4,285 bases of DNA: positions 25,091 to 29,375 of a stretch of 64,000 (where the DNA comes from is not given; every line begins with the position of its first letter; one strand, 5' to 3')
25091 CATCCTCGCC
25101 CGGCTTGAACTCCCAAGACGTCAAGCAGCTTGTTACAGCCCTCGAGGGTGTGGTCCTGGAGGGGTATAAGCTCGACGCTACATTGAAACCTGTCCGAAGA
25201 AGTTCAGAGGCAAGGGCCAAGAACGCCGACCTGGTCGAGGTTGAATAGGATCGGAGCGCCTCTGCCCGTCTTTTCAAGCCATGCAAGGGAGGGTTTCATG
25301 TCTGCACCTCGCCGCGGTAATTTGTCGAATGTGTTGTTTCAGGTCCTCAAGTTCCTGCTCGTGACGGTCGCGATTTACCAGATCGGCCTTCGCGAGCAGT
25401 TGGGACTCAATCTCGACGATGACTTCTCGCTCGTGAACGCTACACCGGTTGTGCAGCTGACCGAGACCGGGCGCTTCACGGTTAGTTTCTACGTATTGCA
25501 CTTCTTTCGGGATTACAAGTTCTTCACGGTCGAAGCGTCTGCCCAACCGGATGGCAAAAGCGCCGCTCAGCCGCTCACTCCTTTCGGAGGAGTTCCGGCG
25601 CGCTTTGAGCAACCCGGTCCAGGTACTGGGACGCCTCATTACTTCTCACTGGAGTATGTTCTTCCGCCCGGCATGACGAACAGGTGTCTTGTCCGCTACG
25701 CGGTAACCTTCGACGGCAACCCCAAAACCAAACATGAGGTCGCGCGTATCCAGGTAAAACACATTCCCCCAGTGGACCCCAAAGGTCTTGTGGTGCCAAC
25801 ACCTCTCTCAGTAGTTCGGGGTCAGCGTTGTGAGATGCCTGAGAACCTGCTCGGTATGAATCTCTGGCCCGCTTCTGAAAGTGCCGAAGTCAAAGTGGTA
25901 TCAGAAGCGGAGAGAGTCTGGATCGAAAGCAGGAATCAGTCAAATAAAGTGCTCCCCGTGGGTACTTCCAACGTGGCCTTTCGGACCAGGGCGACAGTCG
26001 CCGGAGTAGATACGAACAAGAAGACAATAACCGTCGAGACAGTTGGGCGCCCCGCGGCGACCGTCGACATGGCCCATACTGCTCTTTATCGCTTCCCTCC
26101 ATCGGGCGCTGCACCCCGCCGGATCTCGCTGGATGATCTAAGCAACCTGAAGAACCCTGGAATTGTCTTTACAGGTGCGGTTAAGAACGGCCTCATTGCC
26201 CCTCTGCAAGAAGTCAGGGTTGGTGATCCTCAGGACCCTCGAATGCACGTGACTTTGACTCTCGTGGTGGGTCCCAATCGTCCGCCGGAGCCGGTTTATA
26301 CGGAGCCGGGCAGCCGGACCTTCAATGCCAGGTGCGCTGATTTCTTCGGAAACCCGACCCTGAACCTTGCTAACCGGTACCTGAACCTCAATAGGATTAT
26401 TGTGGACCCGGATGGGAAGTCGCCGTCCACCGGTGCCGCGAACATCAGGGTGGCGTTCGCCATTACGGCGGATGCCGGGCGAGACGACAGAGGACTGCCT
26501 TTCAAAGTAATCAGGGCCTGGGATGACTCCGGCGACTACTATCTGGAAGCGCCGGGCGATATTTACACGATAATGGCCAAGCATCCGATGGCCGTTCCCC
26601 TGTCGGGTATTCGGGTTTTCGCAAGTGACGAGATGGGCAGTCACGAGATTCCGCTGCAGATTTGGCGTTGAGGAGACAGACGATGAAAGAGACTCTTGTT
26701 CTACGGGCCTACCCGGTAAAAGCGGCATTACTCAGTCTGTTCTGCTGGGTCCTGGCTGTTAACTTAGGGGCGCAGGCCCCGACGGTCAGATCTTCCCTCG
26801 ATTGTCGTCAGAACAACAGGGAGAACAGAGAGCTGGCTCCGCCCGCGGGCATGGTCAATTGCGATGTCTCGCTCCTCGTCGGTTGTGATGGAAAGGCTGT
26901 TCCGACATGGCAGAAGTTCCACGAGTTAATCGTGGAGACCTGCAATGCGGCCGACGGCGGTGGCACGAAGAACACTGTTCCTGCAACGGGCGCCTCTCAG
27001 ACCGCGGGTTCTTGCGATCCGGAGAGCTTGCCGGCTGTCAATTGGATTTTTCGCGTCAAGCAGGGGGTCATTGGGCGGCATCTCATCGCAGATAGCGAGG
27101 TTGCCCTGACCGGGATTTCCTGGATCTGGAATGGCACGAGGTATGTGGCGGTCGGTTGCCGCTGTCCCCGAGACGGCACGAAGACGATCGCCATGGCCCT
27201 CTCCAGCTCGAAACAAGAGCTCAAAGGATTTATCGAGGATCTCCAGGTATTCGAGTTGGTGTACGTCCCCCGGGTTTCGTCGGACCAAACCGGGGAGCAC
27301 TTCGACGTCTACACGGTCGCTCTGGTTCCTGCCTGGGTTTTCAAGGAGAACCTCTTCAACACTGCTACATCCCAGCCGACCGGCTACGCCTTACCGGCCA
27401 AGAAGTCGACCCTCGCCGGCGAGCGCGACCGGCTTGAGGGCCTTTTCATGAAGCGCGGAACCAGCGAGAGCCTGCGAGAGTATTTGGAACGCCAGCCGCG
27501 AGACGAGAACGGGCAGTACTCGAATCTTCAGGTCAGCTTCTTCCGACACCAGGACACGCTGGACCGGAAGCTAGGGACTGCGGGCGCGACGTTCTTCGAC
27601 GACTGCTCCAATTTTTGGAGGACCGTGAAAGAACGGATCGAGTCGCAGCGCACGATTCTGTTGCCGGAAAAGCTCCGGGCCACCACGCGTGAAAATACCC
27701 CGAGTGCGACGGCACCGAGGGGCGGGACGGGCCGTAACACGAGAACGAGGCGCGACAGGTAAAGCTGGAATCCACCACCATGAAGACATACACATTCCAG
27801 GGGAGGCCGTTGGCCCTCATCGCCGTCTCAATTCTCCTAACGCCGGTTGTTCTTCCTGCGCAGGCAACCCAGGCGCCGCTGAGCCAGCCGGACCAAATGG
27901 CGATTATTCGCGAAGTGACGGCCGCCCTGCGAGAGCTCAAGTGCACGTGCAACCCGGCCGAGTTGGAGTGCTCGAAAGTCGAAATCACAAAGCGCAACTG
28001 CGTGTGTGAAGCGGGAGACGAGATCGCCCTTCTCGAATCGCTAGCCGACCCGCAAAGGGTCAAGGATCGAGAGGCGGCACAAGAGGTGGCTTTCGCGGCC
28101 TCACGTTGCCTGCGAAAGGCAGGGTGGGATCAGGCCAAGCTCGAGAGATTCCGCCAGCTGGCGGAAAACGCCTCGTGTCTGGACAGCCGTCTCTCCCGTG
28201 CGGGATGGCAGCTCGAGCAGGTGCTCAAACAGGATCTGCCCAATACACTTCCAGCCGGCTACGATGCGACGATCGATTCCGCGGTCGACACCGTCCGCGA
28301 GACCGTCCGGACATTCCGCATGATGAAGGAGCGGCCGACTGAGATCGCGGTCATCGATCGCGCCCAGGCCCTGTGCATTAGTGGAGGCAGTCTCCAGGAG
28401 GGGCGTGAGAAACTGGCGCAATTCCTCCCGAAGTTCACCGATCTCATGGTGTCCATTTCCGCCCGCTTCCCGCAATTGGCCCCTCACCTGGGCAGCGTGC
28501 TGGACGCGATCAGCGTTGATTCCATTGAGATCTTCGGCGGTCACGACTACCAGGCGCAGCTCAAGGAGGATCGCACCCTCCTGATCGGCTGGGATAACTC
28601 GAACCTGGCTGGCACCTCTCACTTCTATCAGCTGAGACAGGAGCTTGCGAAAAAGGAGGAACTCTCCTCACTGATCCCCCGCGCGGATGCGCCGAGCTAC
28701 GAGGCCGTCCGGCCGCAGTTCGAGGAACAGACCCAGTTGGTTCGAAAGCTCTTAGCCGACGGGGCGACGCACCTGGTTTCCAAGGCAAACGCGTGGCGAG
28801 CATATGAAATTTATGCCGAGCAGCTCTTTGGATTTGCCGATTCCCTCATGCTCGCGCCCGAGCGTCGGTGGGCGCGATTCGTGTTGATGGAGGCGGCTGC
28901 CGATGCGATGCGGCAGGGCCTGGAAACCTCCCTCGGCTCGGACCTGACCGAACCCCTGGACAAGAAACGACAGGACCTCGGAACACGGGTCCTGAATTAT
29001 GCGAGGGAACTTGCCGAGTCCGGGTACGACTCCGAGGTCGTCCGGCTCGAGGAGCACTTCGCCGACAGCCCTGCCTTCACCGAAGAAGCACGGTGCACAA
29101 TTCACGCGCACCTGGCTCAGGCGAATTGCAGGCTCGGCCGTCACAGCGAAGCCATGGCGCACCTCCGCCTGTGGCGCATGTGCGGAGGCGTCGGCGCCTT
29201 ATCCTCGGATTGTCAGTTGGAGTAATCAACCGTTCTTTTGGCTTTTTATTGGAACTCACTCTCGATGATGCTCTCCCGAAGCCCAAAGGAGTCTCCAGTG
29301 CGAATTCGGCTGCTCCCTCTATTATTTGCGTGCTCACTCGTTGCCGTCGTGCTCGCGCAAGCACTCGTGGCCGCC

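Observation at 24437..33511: Six-gene operon of entirely uncharacterised membrane/secreted proteins ending in a 1,420-aa PKD + 12x Ig-repeat giant; followed by a hybrid kinase and a secreted M6/NHL protease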

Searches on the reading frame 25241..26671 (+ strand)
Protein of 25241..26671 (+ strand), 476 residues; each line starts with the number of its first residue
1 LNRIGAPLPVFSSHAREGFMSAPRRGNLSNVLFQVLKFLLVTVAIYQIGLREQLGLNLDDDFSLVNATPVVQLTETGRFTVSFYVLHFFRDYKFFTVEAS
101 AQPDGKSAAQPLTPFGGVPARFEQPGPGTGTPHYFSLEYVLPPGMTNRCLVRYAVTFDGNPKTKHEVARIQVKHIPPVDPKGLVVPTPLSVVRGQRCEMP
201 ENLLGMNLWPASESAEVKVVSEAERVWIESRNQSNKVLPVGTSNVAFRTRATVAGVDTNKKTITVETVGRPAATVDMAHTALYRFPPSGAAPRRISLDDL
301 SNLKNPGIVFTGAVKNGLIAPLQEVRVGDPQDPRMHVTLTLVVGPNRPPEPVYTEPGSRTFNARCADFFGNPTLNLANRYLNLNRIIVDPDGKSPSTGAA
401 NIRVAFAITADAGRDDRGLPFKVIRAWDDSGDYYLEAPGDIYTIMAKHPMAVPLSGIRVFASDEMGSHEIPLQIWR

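Call 5: search_protein_families(library=pfam, proteins=[window:25241-26671:+], max_evalue=0.01)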
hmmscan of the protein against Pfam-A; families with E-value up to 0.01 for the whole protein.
window:25241-26671:+ (476 aa): 0 families

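Call 8: search_protein_families(library=ncbifam, proteins=[window:25241-26671:+], max_evalue=0.1)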
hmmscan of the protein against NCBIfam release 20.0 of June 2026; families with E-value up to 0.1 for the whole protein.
window:25241-26671:+ (476 aa): 0 families

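Call 9: search_protein_families(library=padloc, proteins=[window:25241-26671:+], max_evalue=0.1)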
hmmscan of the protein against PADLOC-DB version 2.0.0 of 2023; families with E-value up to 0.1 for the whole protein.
window:25241-26671:+ (476 aa): 0 families

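Call 27: search_solved_structures(query=A2, max_evalue=1)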
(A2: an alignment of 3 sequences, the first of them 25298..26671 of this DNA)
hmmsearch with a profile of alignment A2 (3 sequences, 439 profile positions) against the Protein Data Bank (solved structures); distinct sequences matched with E-value up to 1: 7.
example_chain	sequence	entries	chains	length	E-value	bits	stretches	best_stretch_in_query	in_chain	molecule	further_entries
8trl_J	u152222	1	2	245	0.0016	20.6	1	59-130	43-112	RA2.7 TCR beta chain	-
5wj5_A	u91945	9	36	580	0.029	16.5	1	12-56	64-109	Mucolipin-1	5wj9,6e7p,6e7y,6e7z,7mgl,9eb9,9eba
9eks_A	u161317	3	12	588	0.03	16.4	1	12-56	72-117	Mucolipin-1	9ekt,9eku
9hj6_A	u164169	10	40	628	0.033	16.3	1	12-56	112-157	Mucolipin-1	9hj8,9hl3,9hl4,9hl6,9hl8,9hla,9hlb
5ydz_A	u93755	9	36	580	0.17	14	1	12-43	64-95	mammalian endo-lysosomal TRPML1 channel | Mucolipin-1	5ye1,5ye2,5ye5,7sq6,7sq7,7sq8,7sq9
9cbz_B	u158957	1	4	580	0.17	14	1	12-43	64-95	Mucolipin-1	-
5wpq_A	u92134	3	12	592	0.17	13.9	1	12-43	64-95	Mucolipin-1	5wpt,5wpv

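Call 98: predict_structure(alignment_id=A12)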
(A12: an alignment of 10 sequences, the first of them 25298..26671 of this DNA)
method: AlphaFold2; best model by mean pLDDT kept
length: 457 residues; sequences in the alignment: 10
mean_pLDDT: 77.0   pTM: 0.54
mean pLDDT of the five models: 77.0, 75.6, 73.4, 72.0, 64.8
residues with pLDDT >= 90: 22; 70-90: 325; 50-70: 98; < 50: 12
segments of 3 or more residues with pLDDT < 50: 1-8, 158-161
pLDDT, mean of each block of 10 residues (from residue 1): 43 71 70 62 80 76 80 85 77 71 66 74 73 87 77 65 72 85 82 84 83 83 88 90 86 81 79 85 87 72 80 87 86 68 83 63 84 69 71 59 72 79 81 80 83 84
secondary structure, 60 per line:
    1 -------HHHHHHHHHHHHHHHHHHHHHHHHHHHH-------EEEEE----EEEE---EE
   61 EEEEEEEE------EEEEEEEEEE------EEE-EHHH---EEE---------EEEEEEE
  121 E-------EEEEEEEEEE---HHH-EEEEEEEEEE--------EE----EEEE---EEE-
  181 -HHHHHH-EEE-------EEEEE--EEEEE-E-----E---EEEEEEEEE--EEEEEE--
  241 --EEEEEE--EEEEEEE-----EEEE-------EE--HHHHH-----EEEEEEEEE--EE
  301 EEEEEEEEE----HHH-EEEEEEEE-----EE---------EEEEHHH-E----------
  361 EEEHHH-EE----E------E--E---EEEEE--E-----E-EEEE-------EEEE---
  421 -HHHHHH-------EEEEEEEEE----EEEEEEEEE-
elements in order: H8-35 E43-47 E52-55 E59-68 E75-84 E91-93 E102-104 E114-121 E129-138 E146-155 E170-173 E177-179 H182-187 E189-191 E199-203 E206-210 E222-230 E233-238 E243-248 E251-257 E263-266 H278-282 E288-296 E299-309 E318-325 E342-345 E361-363 E388-392 E403-406 E414-417 H422-427 E435-443 E448-456

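Call 101: fold_search(model_id=the predicted structure, library=pdb)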
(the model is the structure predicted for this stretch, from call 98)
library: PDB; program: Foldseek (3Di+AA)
matches with E <= 10: 1984; with E <= 0.001: 64
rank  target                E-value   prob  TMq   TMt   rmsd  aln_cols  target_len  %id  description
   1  7yzx_A                1.3e-05  0.89  0.15  0.08  23.2       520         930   11  ScpA from Streptococcus pyogenes, D783A mutant. (released 2022-08-31)
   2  4aq1_C                1.6e-05  0.97  0.16  0.12  28.2       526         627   10  Structure of the SbsB S-layer protein of Geobacillus stearothermophilus PV72p2 in complex with nanobody KB6 (released 2012-06-13)
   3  7q5z                  2.0e-05  0.92  0.17  0.06  27.3       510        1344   11  Cryo-EM structure of native human A2ML1 (released 2022-04-20)
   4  6tav_B                2.6e-05  0.90  0.16  0.06  26.2       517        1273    9  Crystal structure of endopeptidase-induced alpha2-macroglobulin (released 2021-05-12)
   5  6tav_A                4.0e-05  0.85  0.16  0.06  25.4       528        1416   11  Crystal structure of endopeptidase-induced alpha2-macroglobulin (released 2021-05-12)
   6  7k0z_A                4.5e-05  0.98  0.17  0.22  21.1       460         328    8  Marsupial T cell receptor Spl_157 (released 2021-03-24)
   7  5fhx_L                4.5e-05  0.96  0.15  0.20  18.6       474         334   11  CRYSTAL STRUCTURE OF CODV IN COMPLEX WITH IL4 AT 2.55 Ang. RESOLUTION. (released 2016-03-30)
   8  7sqc_O0               5.0e-05  0.95  0.15  0.08  24.2       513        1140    9  Ciliary C1 central pair apparatus isolated from Chlamydomonas reinhardtii (released 2022-04-13)
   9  7mro                  5.2e-05  0.97  0.15  0.22  21.0       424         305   11  Zebrafish CNTN4 FN1-FN3 domains (released 2022-01-05)
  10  5xya                  5.2e-05  0.89  0.17  0.06  23.6       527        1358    9  Crystal structure of a serine protease from Streptococcus species (released 2018-08-08)
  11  3eif                  6.5e-05  0.84  0.16  0.09  23.1       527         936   11  1.9 angstrom crystal structure of the active form of the C5a peptidase from Streptococcus pyogenes (ScpA) (released 2009-02-24)
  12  7bj3                  7.6e-05  0.85  0.17  0.09  23.7       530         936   11  ScpA from Streptococcus pyogenes, S512A active site mutant (released 2021-05-12)
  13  7q61_A                7.6e-05  0.85  0.17  0.07  26.6       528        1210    9  Structure of TEV conjugated A2ML1 (A2ML1-TC) (released 2022-04-20)
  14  7s62                  8.9e-05  0.90  0.17  0.07  27.6       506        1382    7  Locally refined protomer structure of native-form oocyte/egg Alpha-2-Macroglobulin (A2Moo) tetramer (released 2022-01-05)
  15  7q62_A                8.9e-05  0.87  0.17  0.07  27.5       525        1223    9  Structure of TEV cleaved A2ML1 dimer (A2ML1-TT dimer) (released 2022-04-20)
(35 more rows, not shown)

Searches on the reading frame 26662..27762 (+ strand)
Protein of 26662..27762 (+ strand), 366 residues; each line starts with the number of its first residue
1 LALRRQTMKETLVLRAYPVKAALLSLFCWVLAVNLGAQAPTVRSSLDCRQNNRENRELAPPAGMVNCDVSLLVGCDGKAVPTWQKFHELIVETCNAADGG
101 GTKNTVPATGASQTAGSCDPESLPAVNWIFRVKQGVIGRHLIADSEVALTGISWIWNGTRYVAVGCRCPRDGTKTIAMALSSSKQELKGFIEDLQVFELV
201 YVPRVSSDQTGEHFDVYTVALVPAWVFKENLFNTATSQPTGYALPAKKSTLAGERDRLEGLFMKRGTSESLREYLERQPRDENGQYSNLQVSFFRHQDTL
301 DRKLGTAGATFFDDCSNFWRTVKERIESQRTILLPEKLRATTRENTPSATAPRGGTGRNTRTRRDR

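Call 5: search_protein_families(library=pfam, proteins=[window:26662-27762:+], max_evalue=0.01)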
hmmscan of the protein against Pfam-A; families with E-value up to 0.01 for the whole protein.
window:26662-27762:+ (366 aa): 0 families

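Call 8: search_protein_families(library=ncbifam, proteins=[window:26662-27762:+], max_evalue=0.1)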
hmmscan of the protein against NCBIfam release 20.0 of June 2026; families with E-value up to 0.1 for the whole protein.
window:26662-27762:+ (366 aa): 0 families

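Call 9: search_protein_families(library=padloc, proteins=[window:26662-27762:+], max_evalue=0.1)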
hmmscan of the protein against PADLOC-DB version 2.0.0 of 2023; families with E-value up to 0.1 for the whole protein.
window:26662-27762:+ (366 aa): 0 families

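Call 29: search_solved_structures(query=A4, max_evalue=1)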
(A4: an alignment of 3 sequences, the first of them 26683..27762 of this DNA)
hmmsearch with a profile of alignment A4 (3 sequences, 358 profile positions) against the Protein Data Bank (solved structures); distinct sequences matched with E-value up to 1: 0.

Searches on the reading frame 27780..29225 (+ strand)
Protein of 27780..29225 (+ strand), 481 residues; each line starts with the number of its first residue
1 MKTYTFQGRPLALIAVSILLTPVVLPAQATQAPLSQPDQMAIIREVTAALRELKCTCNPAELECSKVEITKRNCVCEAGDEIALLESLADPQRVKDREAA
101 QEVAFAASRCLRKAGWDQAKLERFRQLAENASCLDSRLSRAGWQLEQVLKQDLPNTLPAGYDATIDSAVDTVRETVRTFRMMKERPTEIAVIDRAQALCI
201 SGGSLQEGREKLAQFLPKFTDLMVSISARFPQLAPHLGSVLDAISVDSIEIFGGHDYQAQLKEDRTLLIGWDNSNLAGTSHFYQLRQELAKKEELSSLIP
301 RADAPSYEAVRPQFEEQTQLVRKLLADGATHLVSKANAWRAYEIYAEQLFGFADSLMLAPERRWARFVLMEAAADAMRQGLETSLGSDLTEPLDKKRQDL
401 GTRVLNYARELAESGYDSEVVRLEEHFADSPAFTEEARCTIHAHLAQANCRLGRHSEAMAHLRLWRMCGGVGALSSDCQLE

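Call 5: search_protein_families(library=pfam, proteins=[window:27780-29225:+], max_evalue=0.01)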
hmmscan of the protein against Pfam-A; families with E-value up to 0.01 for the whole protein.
window:27780-29225:+ (481 aa): 0 families

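Call 8: search_protein_families(library=ncbifam, proteins=[window:27780-29225:+], max_evalue=0.1)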
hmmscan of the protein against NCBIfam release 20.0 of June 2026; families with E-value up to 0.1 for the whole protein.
window:27780-29225:+ (481 aa): 0 families

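Call 9: search_protein_families(library=padloc, proteins=[window:27780-29225:+], max_evalue=0.1)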
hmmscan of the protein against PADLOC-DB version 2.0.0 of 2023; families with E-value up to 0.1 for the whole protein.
window:27780-29225:+ (481 aa): 0 families

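Call 10: find_encoding_contigs(protein=window:27780-29225:+, flank=10000, max_places=6)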
Protein window:27780-29225:+ (481 aa): 2 contigs read that carry it; 2 places shown.
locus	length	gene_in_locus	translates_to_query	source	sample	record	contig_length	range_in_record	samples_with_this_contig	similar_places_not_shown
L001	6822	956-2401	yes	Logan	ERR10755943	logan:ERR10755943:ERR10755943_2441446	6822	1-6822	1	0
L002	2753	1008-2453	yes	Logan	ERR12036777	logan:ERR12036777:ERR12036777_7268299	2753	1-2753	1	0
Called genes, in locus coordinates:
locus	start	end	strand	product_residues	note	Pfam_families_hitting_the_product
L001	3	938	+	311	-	?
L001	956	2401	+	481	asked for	-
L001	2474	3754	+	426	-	-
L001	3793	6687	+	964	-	PF22352:K319L-like_PKD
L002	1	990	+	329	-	?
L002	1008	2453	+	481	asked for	-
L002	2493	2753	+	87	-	?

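Call 28: search_solved_structures(query=A3, max_evalue=1)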
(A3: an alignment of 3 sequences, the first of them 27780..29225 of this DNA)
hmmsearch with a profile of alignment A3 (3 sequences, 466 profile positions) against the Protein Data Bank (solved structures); distinct sequences matched with E-value up to 1: 1.
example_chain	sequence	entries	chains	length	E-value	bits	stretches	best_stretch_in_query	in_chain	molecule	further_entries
1epu_A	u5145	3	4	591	0.89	11.7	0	246-346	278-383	S-SEC1 | SEC1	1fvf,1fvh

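Call 93: list_cluster_members(proteins=[window:27780-29225:+, window:25298-26671:+, P0001, P0003, window:36323-39907:+])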
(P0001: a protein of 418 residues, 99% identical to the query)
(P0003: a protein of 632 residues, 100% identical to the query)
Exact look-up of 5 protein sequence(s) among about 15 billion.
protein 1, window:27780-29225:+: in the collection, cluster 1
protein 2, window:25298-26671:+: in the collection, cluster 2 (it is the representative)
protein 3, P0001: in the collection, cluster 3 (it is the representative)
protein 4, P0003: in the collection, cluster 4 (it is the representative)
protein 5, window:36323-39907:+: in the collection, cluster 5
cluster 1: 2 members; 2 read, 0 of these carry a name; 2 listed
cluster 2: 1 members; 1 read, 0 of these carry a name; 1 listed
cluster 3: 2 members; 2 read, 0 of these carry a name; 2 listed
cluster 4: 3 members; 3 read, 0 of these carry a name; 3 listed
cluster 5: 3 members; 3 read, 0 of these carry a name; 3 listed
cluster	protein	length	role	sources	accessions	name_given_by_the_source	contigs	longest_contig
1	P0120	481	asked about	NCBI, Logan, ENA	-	-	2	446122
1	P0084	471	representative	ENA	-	-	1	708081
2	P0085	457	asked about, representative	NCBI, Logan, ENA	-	-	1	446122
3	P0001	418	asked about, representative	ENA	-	-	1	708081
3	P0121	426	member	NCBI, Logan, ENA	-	-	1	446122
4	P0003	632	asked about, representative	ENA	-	-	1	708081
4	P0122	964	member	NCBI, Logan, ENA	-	-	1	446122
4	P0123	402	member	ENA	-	-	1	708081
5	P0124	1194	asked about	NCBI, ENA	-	-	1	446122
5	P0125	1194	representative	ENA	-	-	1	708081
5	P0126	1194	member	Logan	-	-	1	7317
